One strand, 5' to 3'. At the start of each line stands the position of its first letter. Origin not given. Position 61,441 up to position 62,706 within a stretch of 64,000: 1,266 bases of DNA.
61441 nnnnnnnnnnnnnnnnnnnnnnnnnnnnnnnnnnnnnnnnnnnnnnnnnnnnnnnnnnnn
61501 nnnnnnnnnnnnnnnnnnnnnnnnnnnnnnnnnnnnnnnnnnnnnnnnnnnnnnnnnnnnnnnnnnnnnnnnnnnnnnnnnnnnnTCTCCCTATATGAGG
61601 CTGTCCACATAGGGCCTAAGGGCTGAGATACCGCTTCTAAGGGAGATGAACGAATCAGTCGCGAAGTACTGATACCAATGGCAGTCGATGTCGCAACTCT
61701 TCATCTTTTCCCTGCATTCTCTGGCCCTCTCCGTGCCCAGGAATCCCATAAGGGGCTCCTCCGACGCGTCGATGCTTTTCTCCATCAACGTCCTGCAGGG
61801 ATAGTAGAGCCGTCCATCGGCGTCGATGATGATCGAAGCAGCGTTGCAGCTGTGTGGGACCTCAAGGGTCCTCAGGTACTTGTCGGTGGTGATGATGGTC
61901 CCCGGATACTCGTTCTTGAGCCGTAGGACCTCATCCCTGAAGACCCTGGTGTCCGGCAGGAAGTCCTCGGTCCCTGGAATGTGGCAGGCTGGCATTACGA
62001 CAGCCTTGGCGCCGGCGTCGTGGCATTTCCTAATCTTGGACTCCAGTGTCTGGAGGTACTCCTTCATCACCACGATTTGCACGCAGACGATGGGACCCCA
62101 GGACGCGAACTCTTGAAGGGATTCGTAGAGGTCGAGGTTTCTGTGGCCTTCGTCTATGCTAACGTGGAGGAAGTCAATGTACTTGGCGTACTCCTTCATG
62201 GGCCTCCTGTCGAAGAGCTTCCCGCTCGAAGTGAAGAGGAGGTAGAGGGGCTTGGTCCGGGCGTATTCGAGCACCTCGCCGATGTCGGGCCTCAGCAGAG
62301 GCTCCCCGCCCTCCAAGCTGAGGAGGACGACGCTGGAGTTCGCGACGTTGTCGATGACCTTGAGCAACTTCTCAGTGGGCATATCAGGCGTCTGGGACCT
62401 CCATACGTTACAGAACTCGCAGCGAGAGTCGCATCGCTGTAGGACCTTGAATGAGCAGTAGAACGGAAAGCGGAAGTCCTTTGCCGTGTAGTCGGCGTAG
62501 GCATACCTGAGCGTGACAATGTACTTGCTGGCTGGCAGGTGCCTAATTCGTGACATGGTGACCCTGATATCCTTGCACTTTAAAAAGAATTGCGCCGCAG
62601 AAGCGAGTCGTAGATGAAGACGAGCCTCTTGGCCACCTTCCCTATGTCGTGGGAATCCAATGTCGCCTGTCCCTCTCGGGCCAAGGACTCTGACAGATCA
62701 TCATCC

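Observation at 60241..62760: Sharp 2.5-kb island of about 60% GC with a convergent glycosyltransferase and radical-SAM/SPASM pair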

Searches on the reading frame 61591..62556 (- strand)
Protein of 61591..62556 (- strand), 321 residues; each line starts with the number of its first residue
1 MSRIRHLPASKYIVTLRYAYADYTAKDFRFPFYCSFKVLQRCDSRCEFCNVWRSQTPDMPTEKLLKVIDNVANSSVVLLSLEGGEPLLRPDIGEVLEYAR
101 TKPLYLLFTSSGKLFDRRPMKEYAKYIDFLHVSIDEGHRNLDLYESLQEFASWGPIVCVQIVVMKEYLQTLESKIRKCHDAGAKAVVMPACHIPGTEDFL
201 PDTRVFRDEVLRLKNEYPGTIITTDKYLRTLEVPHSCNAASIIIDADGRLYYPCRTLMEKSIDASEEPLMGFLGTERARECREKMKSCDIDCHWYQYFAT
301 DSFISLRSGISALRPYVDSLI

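Call 5: search_protein_families(library=pfam, proteins=[window:61591-62556:-], max_evalue=0.01)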
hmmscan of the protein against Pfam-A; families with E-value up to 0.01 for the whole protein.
window:61591-62556:- (321 aa): 2 families
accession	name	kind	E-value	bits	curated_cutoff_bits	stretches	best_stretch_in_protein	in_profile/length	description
PF04055.27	Radical_SAM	-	4.4e-13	50.2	29.5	1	39-159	4-116/166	Radical SAM superfamily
PF13353.11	Fer4_12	-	4.6e-05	24.2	22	1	39-135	12-114/137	4Fe-4S single cluster domain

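Call 10: find_homologous_proteins(query=window:61591-62556:-)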
Query window:61591-62556:- (321 aa): 568 proteins with E <= 0.001 among 1915 candidates; the best 120 are listed.
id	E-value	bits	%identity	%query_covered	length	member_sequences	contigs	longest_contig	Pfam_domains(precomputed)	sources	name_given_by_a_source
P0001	7.0e-200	681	90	100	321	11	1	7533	PF04055.28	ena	-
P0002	3.5e-192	656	85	100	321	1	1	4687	PF04055.28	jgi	jgi:MoaA/NifB/PqqE/SkfB family radical SAM enzyme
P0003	4.6e-186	636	82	100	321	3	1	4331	PF04055.28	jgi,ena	-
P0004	1.4e-179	614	80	100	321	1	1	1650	PF04055.28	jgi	jgi:MoaA/NifB/PqqE/SkfB family radical SAM enzyme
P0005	2.2e-179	614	80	100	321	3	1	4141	PF04055.28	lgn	-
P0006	2.7e-179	613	80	100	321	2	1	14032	PF04055.28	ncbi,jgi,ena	-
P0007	4.5e-178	609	81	100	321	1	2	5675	PF04055.28,PF13353.12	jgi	jgi:MoaA/NifB/PqqE/SkfB family radical SAM enzyme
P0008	6.8e-178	609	81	100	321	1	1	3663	PF04055.28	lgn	-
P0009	7.8e-175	599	77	100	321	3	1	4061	PF04055.28,PF13353.12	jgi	jgi:MoaA/NifB/PqqE/SkfB family radical SAM enzyme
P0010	1.3e-174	598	79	100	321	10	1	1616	PF04055.28,PF13353.12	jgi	-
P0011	7.1e-174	596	77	99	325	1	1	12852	PF04055.28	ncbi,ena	-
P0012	4.3e-172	590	76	99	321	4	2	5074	PF04055.28,PF13353.12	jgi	-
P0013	1.6e-171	588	76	100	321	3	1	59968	PF04055.28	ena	-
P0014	5.2e-171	586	77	99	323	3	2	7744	PF04055.28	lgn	-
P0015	6.3e-170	583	76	99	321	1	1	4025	PF04055.28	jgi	jgi:MoaA/NifB/PqqE/SkfB family radical SAM enzyme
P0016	8.4e-168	576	75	99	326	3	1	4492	PF04055.28,PF13353.12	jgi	jgi:MoaA/NifB/PqqE/SkfB family radical SAM enzyme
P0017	1.0e-167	575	75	100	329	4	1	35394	PF04055.28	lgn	-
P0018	2.0e-167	574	75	100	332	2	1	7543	PF04055.28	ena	-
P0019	5.4e-164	563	73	100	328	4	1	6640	PF04055.28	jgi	jgi:MoaA/NifB/PqqE/SkfB family radical SAM enzyme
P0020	4.0e-163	560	71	100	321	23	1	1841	PF04055.28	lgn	-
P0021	5.2e-163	560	71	100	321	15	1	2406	PF04055.28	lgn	-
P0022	5.3e-163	560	73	100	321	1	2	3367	PF04055.28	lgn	-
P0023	9.5e-163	559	71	100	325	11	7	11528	PF04055.28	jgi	jgi:MoaA/NifB/PqqE/SkfB family radical SAM enzyme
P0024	1.1e-162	559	73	100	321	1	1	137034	PF04055.28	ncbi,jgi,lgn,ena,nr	ncbi:MAG TPA: radical SAM protein [Conexivisphaerales archaeon]|nr:radical SAM protein [Conexivispha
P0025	6.4e-162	556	77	95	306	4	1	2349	PF04055.28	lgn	-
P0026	9.9e-162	556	70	100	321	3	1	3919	PF04055.28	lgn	-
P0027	3.4e-161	554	71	100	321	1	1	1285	PF04055.28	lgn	-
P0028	6.4e-161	553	71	100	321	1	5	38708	PF04055.28,PF13353.12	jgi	jgi:MoaA/NifB/PqqE/SkfB family radical SAM enzyme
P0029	1.5e-160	552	73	99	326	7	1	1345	PF04055.28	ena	-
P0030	1.9e-160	551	69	100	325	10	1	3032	PF04055.28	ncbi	-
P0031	4.9e-160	550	72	100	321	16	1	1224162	PF04055.28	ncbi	ncbi:MAG: radical SAM protein [Candidatus Methanosuratincola petrocarbonis]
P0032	5.5e-160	550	70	100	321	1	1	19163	PF04055.28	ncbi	-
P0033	1.2e-159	549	73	100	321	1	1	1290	PF04055.28,PF13353.12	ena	-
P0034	5.5e-159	547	71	100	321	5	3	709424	PF04055.28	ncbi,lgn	ncbi:MAG: radical SAM protein [Candidatus Methanosuratincola petrocarbonis]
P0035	8.6e-159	546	71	100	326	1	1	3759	PF04055.28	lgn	-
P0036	1.1e-158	546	70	99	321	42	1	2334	PF04055.28,PF13353.12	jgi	jgi:MoaA/NifB/PqqE/SkfB family radical SAM enzyme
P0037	8.1e-158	543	71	100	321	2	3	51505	PF04055.28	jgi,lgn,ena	-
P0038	4.7e-157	540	70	100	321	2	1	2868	PF04055.28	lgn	-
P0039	5.3e-157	540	69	100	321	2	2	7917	PF04055.28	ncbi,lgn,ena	-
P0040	8.3e-157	540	70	99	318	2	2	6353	PF04055.28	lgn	-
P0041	9.0e-157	539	69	100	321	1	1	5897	PF04055.28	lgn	-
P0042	9.3e-157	539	71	99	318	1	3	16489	PF04055.28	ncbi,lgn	-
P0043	1.0e-156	539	69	100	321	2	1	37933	PF04055.28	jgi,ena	-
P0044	1.0e-156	539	70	99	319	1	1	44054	PF04055.28,PF13353.12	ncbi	-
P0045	1.5e-156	539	71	98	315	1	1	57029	PF04055.28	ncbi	ncbi:MAG: radical SAM protein [Candidatus Methanosuratincola petrocarbonis]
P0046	3.1e-156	538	68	100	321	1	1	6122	PF04055.28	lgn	-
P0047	3.4e-156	538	70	100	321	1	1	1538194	PF04055.28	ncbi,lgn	-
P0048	6.0e-156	537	69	100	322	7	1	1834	PF04055.28,PF13353.12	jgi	-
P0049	6.5e-156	537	71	99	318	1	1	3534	PF04055.28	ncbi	-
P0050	6.8e-156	537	70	100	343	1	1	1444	PF04055.28,PF13353.12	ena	-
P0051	4.2e-155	534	69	99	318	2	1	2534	PF04055.28,PF13353.12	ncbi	-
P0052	2.0e-154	532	69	99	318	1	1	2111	PF04055.28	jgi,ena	-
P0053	2.2e-154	532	70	98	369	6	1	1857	PF04055.28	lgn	-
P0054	8.7e-154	530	69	100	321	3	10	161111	PF04055.28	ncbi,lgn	ncbi:MAG: radical SAM protein [Candidatus Methanosuratincola sp.]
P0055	2.7e-153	528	69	100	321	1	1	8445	PF04055.28,PF13353.12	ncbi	-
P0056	2.6e-152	525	69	99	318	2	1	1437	PF04055.28,PF13353.12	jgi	jgi:MoaA/NifB/PqqE/SkfB family radical SAM enzyme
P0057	7.9e-152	523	68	100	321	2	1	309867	PF04055.28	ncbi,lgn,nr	ncbi:MAG: radical SAM protein [Candidatus Methanosuratus sp.]|nr:radical SAM protein [Candidatus Met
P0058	2.4e-151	522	69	100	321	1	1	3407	PF04055.28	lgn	-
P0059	8.6e-151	520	70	99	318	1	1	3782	PF04055.28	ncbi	-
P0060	3.2e-150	518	69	99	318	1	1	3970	PF04055.28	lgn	-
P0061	4.3e-150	518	69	99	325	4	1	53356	PF04055.28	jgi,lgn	-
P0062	3.4e-147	508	68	93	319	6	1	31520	PF04055.28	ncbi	-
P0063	5.8e-147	507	69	96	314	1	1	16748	PF04055.28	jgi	jgi:MoaA/NifB/PqqE/SkfB family radical SAM enzyme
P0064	5.7e-146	504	73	88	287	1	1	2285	PF04055.28,PF13353.12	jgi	-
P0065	4.0e-144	498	66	99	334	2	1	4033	PF04055.28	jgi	-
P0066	1.4e-137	476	77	82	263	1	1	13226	PF04055.28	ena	-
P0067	1.8e-128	446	73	83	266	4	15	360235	PF04055.28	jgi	jgi:MoaA/NifB/PqqE/SkfB family radical SAM enzyme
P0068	3.7e-119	416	54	93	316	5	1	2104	PF04055.28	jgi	-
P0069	4.9e-118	412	54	98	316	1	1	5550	PF04055.28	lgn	-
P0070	6.9e-118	412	53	98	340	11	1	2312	PF04055.28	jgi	-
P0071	1.2e-117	411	56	99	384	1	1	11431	PF04055.28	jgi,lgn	jgi:MoaA/NifB/PqqE/SkfB family radical SAM enzyme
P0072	1.2e-117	411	53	98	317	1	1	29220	PF04055.28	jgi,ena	-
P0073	2.9e-117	410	53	98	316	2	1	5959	PF04055.28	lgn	-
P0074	3.2e-117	409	54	98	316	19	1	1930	PF04055.28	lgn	-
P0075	3.5e-117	409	54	98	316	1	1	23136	PF04055.28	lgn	-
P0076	3.8e-117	409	54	99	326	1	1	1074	PF04055.28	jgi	jgi:MoaA/NifB/PqqE/SkfB family radical SAM enzyme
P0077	5.1e-117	409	54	98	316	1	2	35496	PF04055.28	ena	-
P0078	1.6e-116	407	54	98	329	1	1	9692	PF04055.28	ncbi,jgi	jgi:MoaA/NifB/PqqE/SkfB family radical SAM enzyme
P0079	1.7e-116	407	53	98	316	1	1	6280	PF04055.28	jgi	jgi:MoaA/NifB/PqqE/SkfB family radical SAM enzyme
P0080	2.2e-116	407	53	98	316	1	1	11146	PF04055.28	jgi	-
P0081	3.1e-116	406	53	98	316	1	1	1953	PF04055.28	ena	-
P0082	3.1e-116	406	52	94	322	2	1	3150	PF04055.28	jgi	jgi:MoaA/NifB/PqqE/SkfB family radical SAM enzyme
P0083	3.2e-116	406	52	98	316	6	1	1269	PF04055.28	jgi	jgi:MoaA/NifB/PqqE/SkfB family radical SAM enzyme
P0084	3.4e-116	406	53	98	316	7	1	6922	PF04055.28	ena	-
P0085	4.5e-116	406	54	98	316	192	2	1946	PF04055.28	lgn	-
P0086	5.0e-116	406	54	98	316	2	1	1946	PF04055.28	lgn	-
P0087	5.6e-116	405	53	98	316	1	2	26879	PF04055.28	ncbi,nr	ncbi:MAG: radical SAM protein [Thermoplasmata archaeon]|nr:MAG: radical SAM protein [Thermoplasmata 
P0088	6.6e-116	405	54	93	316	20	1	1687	PF04055.28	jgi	jgi:MoaA/NifB/PqqE/SkfB family radical SAM enzyme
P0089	7.1e-116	405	54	98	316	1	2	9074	PF04055.28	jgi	-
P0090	7.8e-116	405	53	98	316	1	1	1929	PF04055.28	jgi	jgi:MoaA/NifB/PqqE/SkfB family radical SAM enzyme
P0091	9.6e-116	405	53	98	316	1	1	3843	PF04055.28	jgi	jgi:MoaA/NifB/PqqE/SkfB family radical SAM enzyme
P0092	1.0e-115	405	54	98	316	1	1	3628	PF04055.28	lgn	-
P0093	1.1e-115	404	52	98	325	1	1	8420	PF04055.28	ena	-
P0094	1.5e-115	404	52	98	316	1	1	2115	PF04055.28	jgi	jgi:MoaA/NifB/PqqE/SkfB family radical SAM enzyme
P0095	2.3e-115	403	53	98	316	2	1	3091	PF04055.28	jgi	-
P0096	2.4e-115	403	52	98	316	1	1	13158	PF04055.28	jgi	jgi:MoaA/NifB/PqqE/SkfB family radical SAM enzyme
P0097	2.4e-115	403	52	98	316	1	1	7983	PF04055.28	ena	-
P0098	2.6e-115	403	53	98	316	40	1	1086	PF04055.28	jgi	jgi:MoaA/NifB/PqqE/SkfB family radical SAM enzyme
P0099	2.9e-115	403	54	98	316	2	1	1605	PF04055.28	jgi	jgi:MoaA/NifB/PqqE/SkfB family radical SAM enzyme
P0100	3.3e-115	403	52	98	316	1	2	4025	PF04055.28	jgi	jgi:MoaA/NifB/PqqE/SkfB family radical SAM enzyme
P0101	3.4e-115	403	53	98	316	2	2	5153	PF04055.28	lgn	-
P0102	3.9e-115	403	52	98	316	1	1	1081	PF04055.28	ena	-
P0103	4.6e-115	402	54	98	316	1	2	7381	PF04055.28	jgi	jgi:MoaA/NifB/PqqE/SkfB family radical SAM enzyme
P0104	5.1e-115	402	52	90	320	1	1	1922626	PF04055.28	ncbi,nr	ncbi:MAG: radical SAM protein [Thermoplasmatales archaeon]|nr:MAG: radical SAM protein [Thermoplasma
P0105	5.9e-115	402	53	98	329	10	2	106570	PF04055.28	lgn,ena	-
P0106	6.6e-115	402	52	98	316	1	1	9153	PF04055.28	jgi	-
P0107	7.2e-115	402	53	98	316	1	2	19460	PF04055.28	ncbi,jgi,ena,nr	ncbi:MAG: putative Fe-S oxidoreductase [Thermoplasmatales archaeon]|jgi:MoaA/NifB/PqqE/SkfB family r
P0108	7.2e-115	402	54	93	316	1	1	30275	PF04055.28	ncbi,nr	ncbi:MAG: radical SAM protein [Candidatus Thermoplasmatota archaeon]|nr:radical SAM protein [Candida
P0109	9.7e-115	401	53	98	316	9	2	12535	PF04055.28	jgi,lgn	jgi:MoaA/NifB/PqqE/SkfB family radical SAM enzyme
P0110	1.3e-114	401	53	98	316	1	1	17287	PF04055.28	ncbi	-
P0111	1.3e-114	401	53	98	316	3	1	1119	PF04055.28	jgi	-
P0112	1.4e-114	401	52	98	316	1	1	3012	PF04055.28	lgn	-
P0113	1.4e-114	401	53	98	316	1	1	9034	PF04055.28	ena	-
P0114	1.8e-114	400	52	98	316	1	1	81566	PF04055.28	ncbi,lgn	-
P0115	1.8e-114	400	53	93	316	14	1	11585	PF04055.28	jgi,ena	-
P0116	1.9e-114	400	53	98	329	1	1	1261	PF04055.28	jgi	jgi:MoaA/NifB/PqqE/SkfB family radical SAM enzyme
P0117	1.9e-114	400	53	98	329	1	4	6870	PF04055.28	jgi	jgi:MoaA/NifB/PqqE/SkfB family radical SAM enzyme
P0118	2.0e-114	400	53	98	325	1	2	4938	PF04055.28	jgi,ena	-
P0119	2.2e-114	400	53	98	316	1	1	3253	PF04055.28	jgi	jgi:MoaA/NifB/PqqE/SkfB family radical SAM enzyme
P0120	2.6e-114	400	52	98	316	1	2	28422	PF04055.28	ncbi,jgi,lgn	-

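Call 13: find_encoding_contigs(protein=P0001, flank=10000, max_places=4)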
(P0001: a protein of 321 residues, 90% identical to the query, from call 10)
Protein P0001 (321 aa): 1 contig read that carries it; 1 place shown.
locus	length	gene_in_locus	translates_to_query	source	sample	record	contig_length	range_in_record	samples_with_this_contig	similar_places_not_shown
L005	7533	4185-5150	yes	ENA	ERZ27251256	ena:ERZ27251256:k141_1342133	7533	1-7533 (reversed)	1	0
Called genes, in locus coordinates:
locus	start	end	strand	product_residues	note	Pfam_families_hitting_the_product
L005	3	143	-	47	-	?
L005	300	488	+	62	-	-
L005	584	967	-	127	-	PF01243:PNPOx_N (weak)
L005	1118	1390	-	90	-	-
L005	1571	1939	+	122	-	PF02359:CDC48_N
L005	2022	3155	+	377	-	PF03706:LPG_synthase_TM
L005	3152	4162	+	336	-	PF13579:Glyco_trans_4_4, PF13439:Glyco_transf_4, PF00534:Glycos_transf_1, PF13692:Glyco_trans_1_4, PF13524:Glyco_trans_1_2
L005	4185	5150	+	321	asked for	PF04055:Radical_SAM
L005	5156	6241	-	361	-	PF13528:Glyco_trans_1_3 (weak), PF04101:Glyco_tran_28_C (weak)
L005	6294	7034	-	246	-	PF00753:Lactamase_B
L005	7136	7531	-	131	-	?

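Call 15: search_protein_families(library=ncbifam, proteins=[window:61591-62556:-], max_evalue=0.01)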
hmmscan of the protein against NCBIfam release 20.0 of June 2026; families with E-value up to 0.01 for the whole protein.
window:61591-62556:- (321 aa): 43 families (the best 25 are shown)
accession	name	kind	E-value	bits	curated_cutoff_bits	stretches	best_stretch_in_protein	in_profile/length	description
TIGR03961.1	rSAM_PTO1314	hypoth_equivalog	3.2e-18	66.1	306.05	1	29-257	20-266/332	PTO1314 family radical SAM protein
TIGR04317.1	W_rSAM_matur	equivalog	1.2e-12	47.6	380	1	39-209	11-200/349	tungsten cofactor oxidoreductase radical SAM maturase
TIGR04051.1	rSAM_NirJ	equivalog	1.6e-11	43.8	515.45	1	37-140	7-114/354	heme d1 biosynthesis radical SAM protein NirJ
NF038283.1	viperin_w_prok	equivalog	2.4e-11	43.3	180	1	36-137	6-117/281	viperin family antiviral radical SAM protein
TIGR04054.1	rSAM_NirJ1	equivalog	1.7e-09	36.8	650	1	35-143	39-151/387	putative heme d1 biosynthesis radical SAM protein NirJ1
TIGR02109.1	PQQ_syn_pqqE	equivalog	2.5e-09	36.5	381.35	1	36-136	11-115/358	pyrroloquinoline quinone biosynthesis protein PqqE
TIGR04546.1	rSAM_ahbC_deAc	equivalog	3e-09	36.2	650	1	36-139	43-150/390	12,18-didecarboxysiroheme deacetylase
TIGR04055.1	rSAM_NirJ2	equivalog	1.3e-08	34.8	500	1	35-118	3-88/326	putative heme d1 biosynthesis radical SAM protein NirJ2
TIGR03962.1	mycofact_rSAM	equivalog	5.1e-08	32.5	265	1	34-135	14-118/339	mycofactocin radical SAM maturase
TIGR04303.1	GeoRSP_rSAM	equivalog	9.8e-08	31.9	400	1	31-123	4-96/325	GeoRSP system radical SAM/SPASM protein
TIGR04250.1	SCM_rSAM_ScmE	equivalog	1.1e-07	31.1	400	1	37-117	8-91/358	SynChlorMet cassette radical SAM/SPASM protein ScmE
TIGR02666.1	moaA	equivalog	2.5e-07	30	284.05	1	38-135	16-123/336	GTP 3',8-cyclase MoaA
NF045574.1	sacti_mat_StsB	exception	5.7e-07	28.7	625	1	36-137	100-204/466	StsB family radical SAM/SPASM domain sactipeptide maturase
TIGR04545.1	rSAM_ahbD_hemeb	equivalog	6.5e-07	29.1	500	1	36-135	4-107/339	heme b synthase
NF050035.1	rSAM_WgK_link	exception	6.6e-07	28.6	650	1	30-136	7-118/367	radical SAM/SPASM peptide maturase WgkB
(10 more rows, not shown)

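Call 26: find_related_loci(query=A1, collection=genome_contigs, flank=6000)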
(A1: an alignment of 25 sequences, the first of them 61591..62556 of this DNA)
Query A1 (321 aa) in genome_contigs; peptide patterns used: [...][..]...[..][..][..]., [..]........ (x = any residue, [..] = any of these).
366 stretches matched a pattern; 313 encode a relative of the query (tblastn E <= 1e-3); the best 80 are kept; 80 distinct loci.
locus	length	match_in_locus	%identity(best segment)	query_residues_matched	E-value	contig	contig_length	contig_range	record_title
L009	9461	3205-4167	89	1-321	0e+0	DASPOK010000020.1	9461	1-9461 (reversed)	MAG TPA_asm: Nitrososphaerales archaeon isolate SMAG_U12145 k141_545851, whole genome shotgun sequence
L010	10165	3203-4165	82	1-321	0e+0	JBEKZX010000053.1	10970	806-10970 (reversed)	MAG: Conexivisphaerales archaeon isolate SPRUCE 7 SPRUCE_7_53, whole genome shotgun sequence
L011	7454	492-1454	80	1-321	0e+0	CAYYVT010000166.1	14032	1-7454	MAG TPA_asm: uncultured Nitrososphaerales archaeon isolate SRP140028_co1_191 genome assembly, contig: k141_1975936, whol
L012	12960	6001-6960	75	2-321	7e-171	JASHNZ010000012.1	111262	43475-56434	MAG: Nitrososphaerales archaeon isolate JOPF010 JOPF_N04C_contig_14804, whole genome shotgun sequence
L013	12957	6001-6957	75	3-321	7e-169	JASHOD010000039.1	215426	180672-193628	MAG: Nitrososphaerales archaeon isolate JOPF014 JOPF_NEAR_contig_405096, whole genome shotgun sequence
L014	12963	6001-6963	70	1-321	8e-165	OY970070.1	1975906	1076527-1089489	MAG: uncultured Thermoplasmata archaeon isolate MFD04408.bin.c.5 genome assembly, chromosome: 1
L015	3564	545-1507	71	1-321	1e-170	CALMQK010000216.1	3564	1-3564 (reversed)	MAG TPA_asm: uncultured euryarchaeote isolate ERR2868536_bin.126_CONCOCT_v1.1_MAG genome assembly, contig: ERZ841185.784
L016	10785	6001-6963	73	1-321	2e-160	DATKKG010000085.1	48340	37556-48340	MAG TPA_asm: Conexivisphaerales archaeon isolate SMAG_U14651 k141_4070319, whole genome shotgun sequence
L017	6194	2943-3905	69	1-321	2e-160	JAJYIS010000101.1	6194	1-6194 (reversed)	MAG: Thermoplasmata archaeon isolate DBS2-1.bin12 NODE_25725_length_6194_cov_1.455909, whole genome shotgun sequence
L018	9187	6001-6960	70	1-320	8e-159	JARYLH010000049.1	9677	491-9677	MAG: Candidatus Methanosuratincola sp. isolate A05DMB-I-01 NODE_49_length_9677_cov_3.586667, whole genome shotgun sequen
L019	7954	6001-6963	69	1-321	2e-158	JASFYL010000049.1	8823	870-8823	MAG: Thermoproteota archaeon isolate JZ_65_OP_bin_38 NODE_49_length_8823_cov_2.508625, whole genome shotgun sequence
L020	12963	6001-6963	70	1-321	8e-158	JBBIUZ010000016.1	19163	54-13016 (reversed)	MAG: Methanobacteriota archaeon isolate FAS170219_bin_65 NODE_3285_length_19163_cov_4.168516, whole genome shotgun seque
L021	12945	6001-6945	70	3-317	4e-157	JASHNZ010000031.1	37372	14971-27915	MAG: Nitrososphaerales archaeon isolate JOPF010 JOPF_N04C_contig_47909, whole genome shotgun sequence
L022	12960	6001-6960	67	1-320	3e-154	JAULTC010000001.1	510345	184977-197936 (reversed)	MAG: Candidatus Methanosuratincola sp. GD_Cm_T35_P0_bin.90 NODE_8_length_510345_cov_18.378141, whole genome shotgun sequ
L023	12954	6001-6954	73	4-321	2e-163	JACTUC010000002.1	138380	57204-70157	MAG: Candidatus Methanomethyliaceae archaeon isolate SPRUCE.2016.3.metabat2.33 SPRUCE.2016.3_scaffold_79, whole genome s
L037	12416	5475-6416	52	4-317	1e-118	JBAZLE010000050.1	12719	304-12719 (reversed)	MAG: Thermoplasmatota archaeon isolate SO_2017_LW4_160 scaffold_9503_c1_LW137-91_2017, whole genome shotgun sequence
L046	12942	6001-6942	51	4-317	3e-117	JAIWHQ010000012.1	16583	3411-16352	MAG: Thermoplasmatota archaeon isolate JL_UM_3 NODE_294_length_16583_cov_0.431028, whole genome shotgun sequence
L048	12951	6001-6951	50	1-317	7e-117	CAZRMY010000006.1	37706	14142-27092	MAG TPA_asm: uncultured Thermoplasmatales archaeon isolate SRP332253_co2_79 genome assembly, contig: NODE_929_length_377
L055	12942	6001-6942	50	4-317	1e-115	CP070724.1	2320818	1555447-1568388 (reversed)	MAG: Thermoplasmatales archaeon isolate bin45 chromosome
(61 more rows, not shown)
